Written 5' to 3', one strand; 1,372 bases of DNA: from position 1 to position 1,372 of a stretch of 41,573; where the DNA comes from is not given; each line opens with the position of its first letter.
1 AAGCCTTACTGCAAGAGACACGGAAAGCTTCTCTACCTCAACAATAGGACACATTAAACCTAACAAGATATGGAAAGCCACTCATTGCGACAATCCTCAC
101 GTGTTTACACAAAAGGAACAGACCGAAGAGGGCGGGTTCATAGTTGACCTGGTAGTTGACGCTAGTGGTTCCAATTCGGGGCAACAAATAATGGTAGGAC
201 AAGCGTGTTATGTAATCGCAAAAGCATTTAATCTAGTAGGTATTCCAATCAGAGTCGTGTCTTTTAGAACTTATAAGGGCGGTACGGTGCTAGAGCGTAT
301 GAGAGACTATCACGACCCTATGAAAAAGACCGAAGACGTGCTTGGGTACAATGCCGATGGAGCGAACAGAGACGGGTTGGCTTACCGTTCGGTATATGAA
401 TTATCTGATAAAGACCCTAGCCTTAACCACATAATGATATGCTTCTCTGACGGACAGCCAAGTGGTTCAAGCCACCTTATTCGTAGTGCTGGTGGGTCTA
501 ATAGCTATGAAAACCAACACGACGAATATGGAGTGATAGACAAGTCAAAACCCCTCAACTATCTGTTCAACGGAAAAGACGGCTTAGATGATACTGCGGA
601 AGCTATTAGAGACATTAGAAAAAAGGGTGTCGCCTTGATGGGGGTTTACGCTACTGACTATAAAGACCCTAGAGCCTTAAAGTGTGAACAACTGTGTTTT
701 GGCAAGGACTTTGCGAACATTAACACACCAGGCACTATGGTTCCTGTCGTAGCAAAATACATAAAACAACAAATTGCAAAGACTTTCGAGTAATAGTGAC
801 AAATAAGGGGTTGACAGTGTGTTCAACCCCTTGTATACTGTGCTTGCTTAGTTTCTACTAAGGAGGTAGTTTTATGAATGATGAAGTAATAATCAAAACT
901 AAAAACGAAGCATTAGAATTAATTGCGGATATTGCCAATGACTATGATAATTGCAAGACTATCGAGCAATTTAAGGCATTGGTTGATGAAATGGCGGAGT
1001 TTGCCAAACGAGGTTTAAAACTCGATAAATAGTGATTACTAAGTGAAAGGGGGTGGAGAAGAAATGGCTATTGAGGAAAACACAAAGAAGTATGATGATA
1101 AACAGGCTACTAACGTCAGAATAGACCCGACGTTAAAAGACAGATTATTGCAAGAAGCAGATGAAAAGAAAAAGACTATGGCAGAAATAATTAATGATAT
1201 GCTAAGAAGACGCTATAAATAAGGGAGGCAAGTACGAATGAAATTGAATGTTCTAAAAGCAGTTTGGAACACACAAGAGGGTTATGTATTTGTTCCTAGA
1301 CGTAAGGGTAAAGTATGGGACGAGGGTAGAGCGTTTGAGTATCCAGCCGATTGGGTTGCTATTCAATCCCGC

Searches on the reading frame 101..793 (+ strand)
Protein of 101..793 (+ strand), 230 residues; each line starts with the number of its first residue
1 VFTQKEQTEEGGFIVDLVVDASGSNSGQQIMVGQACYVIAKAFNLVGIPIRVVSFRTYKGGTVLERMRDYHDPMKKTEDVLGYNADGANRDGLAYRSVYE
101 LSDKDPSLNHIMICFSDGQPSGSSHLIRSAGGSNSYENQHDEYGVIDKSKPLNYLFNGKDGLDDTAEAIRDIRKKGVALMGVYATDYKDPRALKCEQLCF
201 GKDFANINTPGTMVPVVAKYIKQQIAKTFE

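Call 23: search_protein_families(library=pfam, proteins=[window:101-793:+], max_evalue=0.01)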
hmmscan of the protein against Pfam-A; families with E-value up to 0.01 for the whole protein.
window:101-793:+ (230 aa): 1 family
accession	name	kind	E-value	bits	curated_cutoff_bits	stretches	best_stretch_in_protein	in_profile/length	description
PF11775.14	CobT_C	-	5.9e-09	36.3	21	1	2-68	2-71/220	Cobalamin biosynthesis protein CobT VWA domain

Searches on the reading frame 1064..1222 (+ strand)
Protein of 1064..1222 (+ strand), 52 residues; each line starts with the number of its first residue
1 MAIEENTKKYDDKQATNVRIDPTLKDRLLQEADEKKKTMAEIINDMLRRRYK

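Call 107: search_protein_families(library=ncbifam, proteins=[window:1064-1222:+], max_evalue=0.01)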
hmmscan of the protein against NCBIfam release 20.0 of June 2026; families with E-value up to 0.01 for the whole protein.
window:1064-1222:+ (52 aa): 1 family
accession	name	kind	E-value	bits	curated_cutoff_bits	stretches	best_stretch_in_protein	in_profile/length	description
NF010256.0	PRK13702.1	subfamily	0.0073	16.3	87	1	9-50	37-78/85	replication regulatory protein RepA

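Call 108: search_protein_families(library=pfam, proteins=[window:1064-1222:+], max_evalue=0.1)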
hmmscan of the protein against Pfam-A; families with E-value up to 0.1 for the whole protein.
window:1064-1222:+ (52 aa): 1 family
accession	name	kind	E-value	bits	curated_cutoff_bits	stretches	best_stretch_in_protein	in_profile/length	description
PF01402.27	RHH_1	-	0.0038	17.6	20.5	1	16-51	2-37/39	Ribbon-helix-helix protein, copG family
